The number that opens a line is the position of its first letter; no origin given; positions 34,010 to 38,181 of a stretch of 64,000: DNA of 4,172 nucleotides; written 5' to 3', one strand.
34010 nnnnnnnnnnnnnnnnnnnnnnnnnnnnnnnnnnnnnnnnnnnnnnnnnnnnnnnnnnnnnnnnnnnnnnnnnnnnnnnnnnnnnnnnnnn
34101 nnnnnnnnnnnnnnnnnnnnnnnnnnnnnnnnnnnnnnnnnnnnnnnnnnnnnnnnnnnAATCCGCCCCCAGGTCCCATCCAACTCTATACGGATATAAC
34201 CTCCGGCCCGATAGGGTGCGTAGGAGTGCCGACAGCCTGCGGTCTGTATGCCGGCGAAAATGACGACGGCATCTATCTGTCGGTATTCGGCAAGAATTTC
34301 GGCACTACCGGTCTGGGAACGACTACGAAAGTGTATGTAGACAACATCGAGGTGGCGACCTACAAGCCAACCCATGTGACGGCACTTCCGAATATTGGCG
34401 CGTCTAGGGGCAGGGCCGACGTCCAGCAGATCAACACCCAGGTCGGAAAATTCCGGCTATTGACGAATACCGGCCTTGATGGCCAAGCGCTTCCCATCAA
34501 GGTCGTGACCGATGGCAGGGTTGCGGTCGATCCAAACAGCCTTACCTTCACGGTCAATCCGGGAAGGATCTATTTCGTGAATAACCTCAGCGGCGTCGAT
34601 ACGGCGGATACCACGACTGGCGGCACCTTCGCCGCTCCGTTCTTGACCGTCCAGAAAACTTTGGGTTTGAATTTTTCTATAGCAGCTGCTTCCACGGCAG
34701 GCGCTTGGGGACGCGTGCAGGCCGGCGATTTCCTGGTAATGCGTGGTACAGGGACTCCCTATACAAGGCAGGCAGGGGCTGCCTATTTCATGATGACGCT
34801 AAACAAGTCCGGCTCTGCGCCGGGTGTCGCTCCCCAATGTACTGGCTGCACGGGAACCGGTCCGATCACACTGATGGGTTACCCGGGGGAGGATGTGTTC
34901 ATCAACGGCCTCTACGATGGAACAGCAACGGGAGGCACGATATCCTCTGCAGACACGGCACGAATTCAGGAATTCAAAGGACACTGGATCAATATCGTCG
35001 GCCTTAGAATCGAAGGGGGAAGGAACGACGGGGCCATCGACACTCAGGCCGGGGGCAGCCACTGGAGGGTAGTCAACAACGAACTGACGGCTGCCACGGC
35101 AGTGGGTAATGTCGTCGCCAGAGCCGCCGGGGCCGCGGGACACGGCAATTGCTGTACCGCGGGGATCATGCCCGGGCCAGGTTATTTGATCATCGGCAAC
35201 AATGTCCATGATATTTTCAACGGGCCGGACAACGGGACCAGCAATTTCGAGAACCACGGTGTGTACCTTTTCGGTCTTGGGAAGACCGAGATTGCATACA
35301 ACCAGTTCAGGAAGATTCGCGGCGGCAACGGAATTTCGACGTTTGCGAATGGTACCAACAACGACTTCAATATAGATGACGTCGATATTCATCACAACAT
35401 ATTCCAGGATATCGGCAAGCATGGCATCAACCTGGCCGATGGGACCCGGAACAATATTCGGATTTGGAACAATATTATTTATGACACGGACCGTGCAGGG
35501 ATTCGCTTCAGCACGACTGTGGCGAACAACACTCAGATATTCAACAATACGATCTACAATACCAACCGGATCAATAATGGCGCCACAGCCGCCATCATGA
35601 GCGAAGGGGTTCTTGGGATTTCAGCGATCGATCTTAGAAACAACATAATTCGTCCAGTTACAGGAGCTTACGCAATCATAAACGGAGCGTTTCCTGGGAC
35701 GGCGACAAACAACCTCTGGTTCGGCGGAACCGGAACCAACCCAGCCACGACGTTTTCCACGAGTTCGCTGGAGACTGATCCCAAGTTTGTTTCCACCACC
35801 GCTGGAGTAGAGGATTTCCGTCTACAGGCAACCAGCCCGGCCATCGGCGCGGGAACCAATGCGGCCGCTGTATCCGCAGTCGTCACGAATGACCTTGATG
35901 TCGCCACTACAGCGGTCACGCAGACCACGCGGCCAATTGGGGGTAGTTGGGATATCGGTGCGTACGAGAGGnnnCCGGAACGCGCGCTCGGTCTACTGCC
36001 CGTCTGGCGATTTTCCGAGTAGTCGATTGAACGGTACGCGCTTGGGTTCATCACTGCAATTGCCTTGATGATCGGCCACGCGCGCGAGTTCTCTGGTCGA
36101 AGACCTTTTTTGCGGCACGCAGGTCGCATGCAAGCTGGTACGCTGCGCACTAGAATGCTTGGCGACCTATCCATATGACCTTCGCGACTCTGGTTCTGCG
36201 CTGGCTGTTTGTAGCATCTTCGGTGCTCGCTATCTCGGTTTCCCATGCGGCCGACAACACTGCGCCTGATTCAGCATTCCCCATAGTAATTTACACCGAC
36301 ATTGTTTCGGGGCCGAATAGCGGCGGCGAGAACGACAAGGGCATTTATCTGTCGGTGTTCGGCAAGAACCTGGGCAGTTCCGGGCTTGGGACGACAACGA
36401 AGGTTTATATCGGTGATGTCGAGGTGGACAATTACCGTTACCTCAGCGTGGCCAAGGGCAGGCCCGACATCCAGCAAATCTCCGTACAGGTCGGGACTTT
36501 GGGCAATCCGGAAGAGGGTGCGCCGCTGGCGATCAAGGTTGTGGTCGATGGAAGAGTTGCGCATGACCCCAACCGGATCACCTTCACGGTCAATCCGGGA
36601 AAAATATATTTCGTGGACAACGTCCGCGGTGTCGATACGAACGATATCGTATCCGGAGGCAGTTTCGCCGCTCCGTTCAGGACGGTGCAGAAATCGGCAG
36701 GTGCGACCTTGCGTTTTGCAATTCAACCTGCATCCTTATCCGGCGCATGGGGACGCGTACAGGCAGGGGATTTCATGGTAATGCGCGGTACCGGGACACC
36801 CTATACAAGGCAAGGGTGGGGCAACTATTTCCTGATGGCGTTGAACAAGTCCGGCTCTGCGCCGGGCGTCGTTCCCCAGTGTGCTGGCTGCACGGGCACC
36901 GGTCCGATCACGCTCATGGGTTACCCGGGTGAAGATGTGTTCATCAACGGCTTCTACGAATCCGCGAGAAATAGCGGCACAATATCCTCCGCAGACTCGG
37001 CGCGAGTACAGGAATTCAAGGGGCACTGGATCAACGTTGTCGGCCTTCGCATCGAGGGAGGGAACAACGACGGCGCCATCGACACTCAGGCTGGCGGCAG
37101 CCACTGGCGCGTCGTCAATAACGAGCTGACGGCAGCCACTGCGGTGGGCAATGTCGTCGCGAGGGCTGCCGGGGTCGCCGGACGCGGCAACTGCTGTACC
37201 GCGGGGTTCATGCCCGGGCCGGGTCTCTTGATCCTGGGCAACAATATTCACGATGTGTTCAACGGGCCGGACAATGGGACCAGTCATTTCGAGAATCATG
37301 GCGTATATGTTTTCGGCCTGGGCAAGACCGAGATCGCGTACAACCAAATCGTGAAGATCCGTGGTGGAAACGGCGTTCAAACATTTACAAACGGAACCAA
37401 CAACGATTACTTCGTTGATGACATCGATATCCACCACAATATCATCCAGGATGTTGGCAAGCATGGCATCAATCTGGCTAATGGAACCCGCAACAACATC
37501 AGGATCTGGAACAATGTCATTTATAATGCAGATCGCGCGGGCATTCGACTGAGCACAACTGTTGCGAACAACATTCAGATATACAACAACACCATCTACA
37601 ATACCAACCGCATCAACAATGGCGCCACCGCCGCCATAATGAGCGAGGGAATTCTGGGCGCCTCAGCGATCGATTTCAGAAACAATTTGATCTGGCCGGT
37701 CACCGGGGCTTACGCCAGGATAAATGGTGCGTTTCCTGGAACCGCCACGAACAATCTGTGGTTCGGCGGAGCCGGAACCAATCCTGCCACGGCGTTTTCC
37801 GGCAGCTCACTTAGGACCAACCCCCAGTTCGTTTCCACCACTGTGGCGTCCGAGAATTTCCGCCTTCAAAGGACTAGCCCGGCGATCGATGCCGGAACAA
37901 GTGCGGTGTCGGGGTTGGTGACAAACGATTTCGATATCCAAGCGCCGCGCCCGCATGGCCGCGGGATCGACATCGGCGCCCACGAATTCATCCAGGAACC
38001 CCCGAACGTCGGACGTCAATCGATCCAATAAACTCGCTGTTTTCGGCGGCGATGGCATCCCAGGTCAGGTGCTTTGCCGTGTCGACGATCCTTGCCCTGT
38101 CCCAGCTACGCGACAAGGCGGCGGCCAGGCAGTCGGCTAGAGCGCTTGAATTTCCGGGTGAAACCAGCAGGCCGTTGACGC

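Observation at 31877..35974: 1365-aa lipoprotein combining six divergent InlB-B-type repeats with an IPT + parallel beta-helix enzyme-like module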

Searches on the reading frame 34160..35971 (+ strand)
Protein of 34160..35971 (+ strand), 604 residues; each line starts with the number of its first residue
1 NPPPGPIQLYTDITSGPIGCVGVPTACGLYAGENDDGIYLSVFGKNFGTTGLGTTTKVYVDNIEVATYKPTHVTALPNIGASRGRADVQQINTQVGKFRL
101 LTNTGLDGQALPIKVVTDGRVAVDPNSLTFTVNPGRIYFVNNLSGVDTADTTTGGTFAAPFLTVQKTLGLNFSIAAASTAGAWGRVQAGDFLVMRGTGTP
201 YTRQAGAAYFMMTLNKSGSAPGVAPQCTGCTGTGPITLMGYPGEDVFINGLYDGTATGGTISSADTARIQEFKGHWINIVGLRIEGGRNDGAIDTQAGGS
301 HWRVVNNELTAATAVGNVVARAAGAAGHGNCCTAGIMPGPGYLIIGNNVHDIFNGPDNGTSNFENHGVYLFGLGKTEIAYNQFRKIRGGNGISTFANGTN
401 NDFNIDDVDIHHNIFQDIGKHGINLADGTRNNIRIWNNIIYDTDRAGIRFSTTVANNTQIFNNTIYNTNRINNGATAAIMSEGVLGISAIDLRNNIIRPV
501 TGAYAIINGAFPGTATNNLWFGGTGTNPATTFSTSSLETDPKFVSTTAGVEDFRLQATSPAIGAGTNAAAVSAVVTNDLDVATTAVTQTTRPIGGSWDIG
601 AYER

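Call 11: search_solved_structures(query=window:34175-35971:+, max_evalue=10, show_alignments=2)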
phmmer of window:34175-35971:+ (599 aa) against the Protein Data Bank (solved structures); distinct sequences matched with E-value up to 10: 0.

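Call 27: search_protein_families(library=pfam, proteins=[window:34160-35971:+], max_evalue=10)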
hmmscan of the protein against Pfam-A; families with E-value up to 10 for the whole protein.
window:34160-35971:+ (604 aa): 1 family
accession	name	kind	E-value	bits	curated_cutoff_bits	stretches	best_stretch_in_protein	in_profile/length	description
PF08480.16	Disaggr_assoc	-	3.5e-05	24.3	22.6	1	431-498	2-73/194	Disaggregatase related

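Call 28: predict_structure(alignment_id=A1)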
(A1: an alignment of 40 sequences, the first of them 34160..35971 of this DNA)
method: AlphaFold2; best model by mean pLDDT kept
length: 604 residues; sequences in the alignment: 40
mean_pLDDT: 87.3   pTM: 0.92
mean pLDDT of the five models: 87.3, 86.4, 83.2, 83.0, 82.8
residues with pLDDT >= 90: 355; 70-90: 182; 50-70: 58; < 50: 9
segments of 3 or more residues with pLDDT < 50: 171-175
pLDDT, mean of each block of 10 residues (from residue 1): 88 91 61 87 93 92 91 66 93 83 70 95 90 93 86 83 78 51 90 93 83 90 87 95 94 86 88 93 92 84 95 74 79 55 95 71 89 88 94 80 85 97 95 97 96 94 96 91 93 96 81 95 89 92 95 96 93 94 89 89 89
secondary structure, 60 per line:
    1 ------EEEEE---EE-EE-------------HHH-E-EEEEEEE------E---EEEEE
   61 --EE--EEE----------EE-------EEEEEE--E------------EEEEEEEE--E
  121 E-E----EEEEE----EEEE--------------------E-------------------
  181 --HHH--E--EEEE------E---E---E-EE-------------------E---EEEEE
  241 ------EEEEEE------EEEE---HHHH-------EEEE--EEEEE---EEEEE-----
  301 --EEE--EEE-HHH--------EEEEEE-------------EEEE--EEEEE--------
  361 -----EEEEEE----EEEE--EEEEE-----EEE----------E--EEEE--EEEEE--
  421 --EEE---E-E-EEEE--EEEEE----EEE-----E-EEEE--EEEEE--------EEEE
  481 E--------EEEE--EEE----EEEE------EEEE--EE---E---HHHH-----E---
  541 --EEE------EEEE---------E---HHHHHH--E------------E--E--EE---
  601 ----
elements in order: E7-11 E39-45 E56-60 E67-69 E89-94 E110-117 E128-132 E137-140 E191-194 E236-240 E247-252 E259-262 H266-269 E277-280 E283-287 E291-295 E303-305 E308-310 E323-328 E342-345 E348-352 E366-371 E376-379 E382-386 E392-394 E408-411 E414-418 E423-425 E433-436 E439-443 E448-450 E458-461 E464-468 E477-481 E490-493 E496-498 E503-506 E513-516 H528-531 E543-545 E552-555 H569-574

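Call 30: fold_search(model_id=the predicted structure, library=pdb)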
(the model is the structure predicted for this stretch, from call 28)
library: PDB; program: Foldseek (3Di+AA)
matches with E <= 10: 878; with E <= 0.001: 10
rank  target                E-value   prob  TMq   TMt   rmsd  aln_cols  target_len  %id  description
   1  7v6i_A                3.6e-07  1.00  0.38  0.38  12.3       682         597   11  Crystal structure of lacto-N-biosidase BsaX from Bifidobacterium saguini, lacto-N-biose complex (released 2022-02-09)
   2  5gqc_D                2.9e-06  1.00  0.33  0.34  10.9       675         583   14  Crystal structure of lacto-N-biosidase LnbX from Bifidobacterium longum subsp. longum, ligand-free form (released 2017-04-19)
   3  7v6m_A                3.8e-06  1.00  0.27  0.28  13.4       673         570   12  Crystal structure of lacto-N-biosidase TnX from Tynzenella nexilis, lacto-N-biose complex (released 2022-02-09)
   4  2uve_B                1.2e-04  1.00  0.29  0.30  13.7       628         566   11  Structure of Yersinia enterocolitica Family 28 Exopolygalacturonase (released 2007-05-08)
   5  6k0p_A                2.1e-04  0.99  0.25  0.27  14.6       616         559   11  Catalytic domain of GH87 alpha-1,3-glucanase D1045A in complex with nigerose (released 2019-12-25)
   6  2uve_A                2.1e-04  0.98  0.25  0.26  15.2       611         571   13  Structure of Yersinia enterocolitica Family 28 Exopolygalacturonase (released 2007-05-08)
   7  7dmk_B                3.8e-04  1.00  0.27  0.23  10.0       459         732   10  PL6 alginate lyase BcAlyPL6 (released 2021-10-06)
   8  6k0m                  4.4e-04  0.98  0.23  0.24  14.9       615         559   12  Catalytic domain of GH87 alpha-1,3-glucanase from Paenibacillus glycanilyticus FH11 (released 2019-12-25)
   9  6k0s_A                7.4e-04  0.80  0.20  0.21  14.8       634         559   11  Catalytic domain of GH87 alpha-1,3-glucanase D1069A in complex with nigerose (released 2019-12-25)
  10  7c7d_A                8.9e-04  0.82  0.23  0.25  12.9       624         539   11  Crystal structure of the catalytic unit of thermostable GH87 alpha-1,3-glucanase from Streptomyces thermodiastaticus s (released 2020-11-11)
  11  7o78_B                1.1e-03  1.00  0.34  0.40   9.1       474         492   12  Structure of the PL6 family chondroitinase B from Pseudopedobacter saltans, Pedsa3807 (released 2021-07-28)
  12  6k0q_A                1.1e-03  0.96  0.25  0.27  15.1       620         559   11  Catalytic domain of GH87 alpha-1,3-glucanase D1068A in complex with nigerose (released 2019-12-25)
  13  6k0v_A                1.1e-03  0.82  0.21  0.22  14.5       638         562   10  Catalytic domain of GH87 alpha-1,3-glucanase D1069A in complex with tetrasaccharides (released 2019-12-25)
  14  7dmk_A                1.2e-03  1.00  0.29  0.24   9.6       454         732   11  PL6 alginate lyase BcAlyPL6 (released 2021-10-06)
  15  6kfn                  1.4e-03  1.00  0.25  0.45  10.3       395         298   12  Crystal structure of alginate lyase from Paenibacillus sp. str. FPU-7 (released 2019-10-30)
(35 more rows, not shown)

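Call 33: search_solved_structures(query=A1, max_evalue=10, show_alignments=3)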
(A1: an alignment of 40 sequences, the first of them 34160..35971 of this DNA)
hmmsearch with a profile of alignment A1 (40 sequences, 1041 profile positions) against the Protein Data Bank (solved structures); distinct sequences matched with E-value up to 10: 3.
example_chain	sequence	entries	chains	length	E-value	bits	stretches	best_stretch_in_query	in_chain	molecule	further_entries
9rx2_A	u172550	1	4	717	0.00044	21.8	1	566-751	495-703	Parallel beta-helix repeat protein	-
6fi2_A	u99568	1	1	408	0.048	15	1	571-649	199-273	VexL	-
4pn7_A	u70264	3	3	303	0.72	11.1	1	26-183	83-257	Putative transcription factor | p34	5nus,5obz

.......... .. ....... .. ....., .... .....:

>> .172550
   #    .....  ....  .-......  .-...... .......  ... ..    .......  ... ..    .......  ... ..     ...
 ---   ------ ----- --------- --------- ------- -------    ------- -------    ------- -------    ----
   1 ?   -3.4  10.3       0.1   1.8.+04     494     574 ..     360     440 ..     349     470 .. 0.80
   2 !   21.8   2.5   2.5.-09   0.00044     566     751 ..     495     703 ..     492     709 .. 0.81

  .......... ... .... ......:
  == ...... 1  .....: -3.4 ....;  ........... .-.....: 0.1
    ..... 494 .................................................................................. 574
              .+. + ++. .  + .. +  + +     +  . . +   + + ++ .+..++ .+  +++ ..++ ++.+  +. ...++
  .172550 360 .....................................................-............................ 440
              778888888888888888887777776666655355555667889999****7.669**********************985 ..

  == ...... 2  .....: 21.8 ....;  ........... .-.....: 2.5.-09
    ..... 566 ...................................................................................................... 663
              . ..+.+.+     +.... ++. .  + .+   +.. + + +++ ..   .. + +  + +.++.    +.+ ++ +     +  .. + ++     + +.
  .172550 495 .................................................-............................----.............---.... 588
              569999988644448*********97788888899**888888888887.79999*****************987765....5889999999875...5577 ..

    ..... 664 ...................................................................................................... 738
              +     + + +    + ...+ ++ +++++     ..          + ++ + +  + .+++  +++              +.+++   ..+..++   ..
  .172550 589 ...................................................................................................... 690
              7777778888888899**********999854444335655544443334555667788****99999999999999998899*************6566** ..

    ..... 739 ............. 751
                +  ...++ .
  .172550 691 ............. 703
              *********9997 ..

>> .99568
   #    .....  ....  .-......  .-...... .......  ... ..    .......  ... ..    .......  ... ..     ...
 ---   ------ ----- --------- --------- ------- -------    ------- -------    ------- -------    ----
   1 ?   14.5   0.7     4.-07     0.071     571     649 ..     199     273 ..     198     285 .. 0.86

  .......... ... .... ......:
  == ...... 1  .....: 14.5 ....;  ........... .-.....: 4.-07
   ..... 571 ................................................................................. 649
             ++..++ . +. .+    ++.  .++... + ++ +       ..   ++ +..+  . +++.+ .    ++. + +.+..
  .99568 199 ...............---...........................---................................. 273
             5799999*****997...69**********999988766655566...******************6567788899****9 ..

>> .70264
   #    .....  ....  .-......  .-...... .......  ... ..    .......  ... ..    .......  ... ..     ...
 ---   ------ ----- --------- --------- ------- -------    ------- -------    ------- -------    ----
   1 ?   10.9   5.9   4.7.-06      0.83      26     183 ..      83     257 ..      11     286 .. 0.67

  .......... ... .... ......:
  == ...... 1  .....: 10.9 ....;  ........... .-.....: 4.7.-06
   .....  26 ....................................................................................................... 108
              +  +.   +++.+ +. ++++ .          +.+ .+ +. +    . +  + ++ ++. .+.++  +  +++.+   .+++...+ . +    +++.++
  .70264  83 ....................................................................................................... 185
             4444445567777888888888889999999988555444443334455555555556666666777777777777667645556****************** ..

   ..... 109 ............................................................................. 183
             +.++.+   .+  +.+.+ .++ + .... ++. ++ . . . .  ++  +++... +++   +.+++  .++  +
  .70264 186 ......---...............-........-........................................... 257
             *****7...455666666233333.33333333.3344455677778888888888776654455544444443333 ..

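Call 44: search_protein_families(library=pfam, alignment_id=A1, max_evalue=0.01)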
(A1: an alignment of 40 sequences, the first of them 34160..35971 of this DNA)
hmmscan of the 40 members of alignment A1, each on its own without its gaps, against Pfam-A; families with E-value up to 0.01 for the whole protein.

A. member 1, window:34160-35971:+ (604 aa): 1 family
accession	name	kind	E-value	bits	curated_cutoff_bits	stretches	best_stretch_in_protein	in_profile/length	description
PF08480.16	Disaggr_assoc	-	3.5e-05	24.3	22.6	1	431-498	2-73/194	Disaggregatase related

B. families by the number of members that match (of 40 scanned): 31 families (the first 25 are shown)
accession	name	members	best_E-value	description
PF17161.10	DUF5123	15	6.2e-08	Domain of unknown function (DUF5123)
PF05345.18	He_PIG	11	6.1e-31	Putative Ig domain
PF18998.6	Flg_new_2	10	3.5e-36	Divergent InlB B-repeat domain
PF13229.12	Beta_helix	10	9.3e-11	Right handed beta helix region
PF01833.30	TIG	8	2.1e-07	IPT/TIG domain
PF18957.6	RibLong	7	5.2e-09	Long Rib domain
PF17963.7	Big_9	6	1.8e-12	Bacterial Ig domain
PF00041.27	fn3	4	8.7e-30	Fibronectin type III domain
PF16656.11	Pur_ac_phosph_N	3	5.5e-11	Purple acid Phosphatase, N-terminal domain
PF00404.24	Dockerin_1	3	5.9e-07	Dockerin type I domain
PF19077.6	Big_13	2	0.00012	Bacterial Ig-like domain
PF02368.24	Big_2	1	2.4e-24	Bacterial Ig-like domain (group 2)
PF17957.7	Big_7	1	3.8e-21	Bacterial Ig domain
PF13927.12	Ig_3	1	7.1e-10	Immunoglobulin domain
PF17892.7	Cadherin_5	1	2.1e-08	Cadherin-like domain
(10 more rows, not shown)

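Call 45: fold_search(model_id=the predicted structure, library=viral)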
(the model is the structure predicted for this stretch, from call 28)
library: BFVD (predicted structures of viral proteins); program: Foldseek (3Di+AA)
matches with E <= 10: 575; with E <= 0.001: 24
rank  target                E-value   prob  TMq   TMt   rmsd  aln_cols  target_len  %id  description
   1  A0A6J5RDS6            1.5e-11  1.00  0.48  0.42  18.4       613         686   18  Right handed beta helix region [uncultured Caudovirales phage]
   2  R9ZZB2                4.9e-08  1.00  0.31  0.22  11.8       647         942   15  Structural protein [Cellulophaga phage phi17:2]
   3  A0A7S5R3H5            1.8e-06  1.00  0.40  0.31  13.1       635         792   10  Carboxypeptidase regulatory domain-containing protein [Rhizobium phage RHph_N38]
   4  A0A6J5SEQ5            5.6e-06  1.00  0.41  0.48  10.0       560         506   15  Uncharacterized protein [uncultured Caudovirales phage]
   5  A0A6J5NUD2            6.8e-06  1.00  0.36  0.41   9.5       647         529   12  Right handed beta helix domain-containing protein [uncultured Caudovirales phage]
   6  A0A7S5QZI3            7.5e-06  1.00  0.27  0.16  16.0       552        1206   12  Pectin lyase fold domain-containing protein [Rhizobium phage RHph_Y2_6]
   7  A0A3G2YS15            1.5e-05  1.00  0.33  0.36  12.8       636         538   13  Uncharacterized protein [Serratia phage vB_SmaA_3M]
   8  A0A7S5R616            1.8e-05  1.00  0.31  0.25  10.4       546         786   11  (no name in the UniProt tables at hand)
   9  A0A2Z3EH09            2.6e-05  1.00  0.22  0.16  21.8       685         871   13  (no name in the UniProt tables at hand)
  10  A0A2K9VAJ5            4.8e-05  1.00  0.31  0.33  12.2       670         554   10  Uncharacterized protein [Klebsiella phage vB_KpnM_KpS110]
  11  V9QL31                1.6e-04  1.00  0.38  0.40   8.7       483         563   12  (no name in the UniProt tables at hand)
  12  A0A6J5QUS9            1.9e-04  1.00  0.31  0.28  25.8       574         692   12  Pectate lyase superfamily protein [uncultured Caudovirales phage]
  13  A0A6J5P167            2.2e-04  0.99  0.25  0.13  18.4       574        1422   13  Fibronectin type III [uncultured Caudovirales phage]
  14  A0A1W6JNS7            2.3e-04  1.00  0.30  0.25  15.3       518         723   11  (no name in the UniProt tables at hand)
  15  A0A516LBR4            3.5e-04  1.00  0.31  0.42   9.0       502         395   15  (no name in the UniProt tables at hand)
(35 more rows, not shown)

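Call 75: find_related_loci(query=A1, collection=genome_contigs, flank=10000)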
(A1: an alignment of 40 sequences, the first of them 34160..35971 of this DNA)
Query A1 (604 aa) in genome_contigs; peptide patterns used: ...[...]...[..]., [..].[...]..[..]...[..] (x = any residue, [..] = any of these).
136 stretches matched a pattern; 89 encode a relative of the query (tblastn E <= 1e-3); the best 80 are kept; 76 distinct loci.
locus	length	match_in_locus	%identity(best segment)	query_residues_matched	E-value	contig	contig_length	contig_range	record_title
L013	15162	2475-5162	54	2-604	0e+0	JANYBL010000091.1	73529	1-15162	MAG: Burkholderiales bacterium isolate GL140_5_metabat_97 GL140_5_k141_362808, whole genome shotgun sequence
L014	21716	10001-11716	54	6-603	6e-180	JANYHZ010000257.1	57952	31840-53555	MAG: Betaproteobacteria bacterium isolate GL140_2_metabinner_132_sub GL140_2_k141_845546, whole genome shotgun sequence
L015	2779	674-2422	53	6-604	0e+0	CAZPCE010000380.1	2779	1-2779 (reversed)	MAG TPA_asm: uncultured Arenimonas sp. isolate SRP170004_co1_70 genome assembly, contig: NODE_64186_length_2779_cov_3.66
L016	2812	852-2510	51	6-604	1e-174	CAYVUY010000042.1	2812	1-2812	MAG TPA_asm: uncultured Candidatus Saccharibacteria bacterium isolate SRP296810_co1_301 genome assembly, contig: NODE_55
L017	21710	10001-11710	49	6-604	1e-160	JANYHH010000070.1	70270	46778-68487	MAG: Deinococcales bacterium isolate GL140_1_metabinner_31 GL140_1_k141_2162131, whole genome shotgun sequence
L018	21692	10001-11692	43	6-603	5e-130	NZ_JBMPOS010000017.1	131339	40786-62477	Undibacterium sp. Di27W NODE_17_length_131339_cov_44.958152_17, whole genome shotgun sequence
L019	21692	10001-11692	43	6-603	3e-129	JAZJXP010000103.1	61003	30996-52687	MAG: Pseudomonadota bacterium isolate ADI_H1L2_2_122_18_3-bin026_1 ADIH1L22_B026_1_000000000103, whole genome shotgun se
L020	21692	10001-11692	43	6-603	1e-128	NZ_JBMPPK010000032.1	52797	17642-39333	Undibacterium sp. Tian12W NODE_32_length_52797_cov_47.636301_32, whole genome shotgun sequence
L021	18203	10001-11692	43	6-603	2e-128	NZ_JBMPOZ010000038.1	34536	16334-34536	Undibacterium sp. Ji83W NODE_38_length_34536_cov_38.987968_38, whole genome shotgun sequence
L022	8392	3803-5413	41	6-603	6e-124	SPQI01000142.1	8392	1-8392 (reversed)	Oxalobacteraceae bacterium OM1 EFN1C6JR34, whole genome shotgun sequence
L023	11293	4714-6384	44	6-603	2e-122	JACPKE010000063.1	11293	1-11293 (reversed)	MAG: Candidatus Brennerbacteria bacterium isolate NC_groundwater_486_Ag_S-0.1um_40_11 S35_SO-1_scaffold_656912, whole ge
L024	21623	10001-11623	42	3-603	3e-122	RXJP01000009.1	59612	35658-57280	MAG: Rhodocyclaceae bacterium isolate AWTP1-18 sample_65_scaffold_76, whole genome shotgun sequence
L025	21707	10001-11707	43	3-604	6e-122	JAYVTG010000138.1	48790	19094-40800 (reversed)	MAG: Polaromonas sp. isolate GL74_DN_metabinner_6 GL74_DN_metabinner_6_137, whole genome shotgun sequence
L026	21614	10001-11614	42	6-603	5e-122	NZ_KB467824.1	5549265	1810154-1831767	Janthinobacterium sp. CG3 JANGC3DRAFT_scaffold1.1, whole genome shotgun sequence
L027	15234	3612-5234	42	4-604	2e-121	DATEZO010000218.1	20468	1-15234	MAG TPA_asm: Burkholderiaceae bacterium isolate SMAG_U8476 k141_398505, whole genome shotgun sequence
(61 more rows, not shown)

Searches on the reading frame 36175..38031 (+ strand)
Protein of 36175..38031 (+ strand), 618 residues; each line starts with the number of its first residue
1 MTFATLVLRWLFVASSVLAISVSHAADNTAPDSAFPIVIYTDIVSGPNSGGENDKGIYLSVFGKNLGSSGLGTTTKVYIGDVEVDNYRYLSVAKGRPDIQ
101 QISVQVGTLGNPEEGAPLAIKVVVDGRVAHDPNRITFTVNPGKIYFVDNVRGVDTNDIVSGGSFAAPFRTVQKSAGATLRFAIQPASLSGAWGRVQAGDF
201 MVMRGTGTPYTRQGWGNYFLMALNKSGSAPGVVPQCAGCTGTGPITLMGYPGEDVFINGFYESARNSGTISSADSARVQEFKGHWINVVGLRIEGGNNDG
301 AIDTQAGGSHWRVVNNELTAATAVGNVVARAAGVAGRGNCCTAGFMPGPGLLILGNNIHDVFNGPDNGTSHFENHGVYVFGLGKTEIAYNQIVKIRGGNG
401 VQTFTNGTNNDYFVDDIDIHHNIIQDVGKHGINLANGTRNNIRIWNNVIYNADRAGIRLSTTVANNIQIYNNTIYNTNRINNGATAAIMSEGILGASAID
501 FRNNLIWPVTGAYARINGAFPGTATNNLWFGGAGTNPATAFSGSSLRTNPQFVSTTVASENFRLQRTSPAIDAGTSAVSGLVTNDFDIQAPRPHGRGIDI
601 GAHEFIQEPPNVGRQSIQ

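Call 9: search_protein_families(library=pfam, proteins=[window:36175-38031:+], max_evalue=0.001)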
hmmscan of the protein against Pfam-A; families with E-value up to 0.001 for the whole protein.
window:36175-38031:+ (618 aa): 0 families

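Call 17: search_protein_families(library=ncbifam, proteins=[window:36175-38031:+], max_evalue=0.001)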
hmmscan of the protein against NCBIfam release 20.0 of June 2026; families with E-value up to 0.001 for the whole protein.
window:36175-38031:+ (618 aa): 1 family
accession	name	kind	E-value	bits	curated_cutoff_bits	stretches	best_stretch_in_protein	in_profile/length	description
NF041518.1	choice_anch_Q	domain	2.3e-09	37.3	25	1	560-605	15-57/58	choice-of-anchor Q domain-containing protein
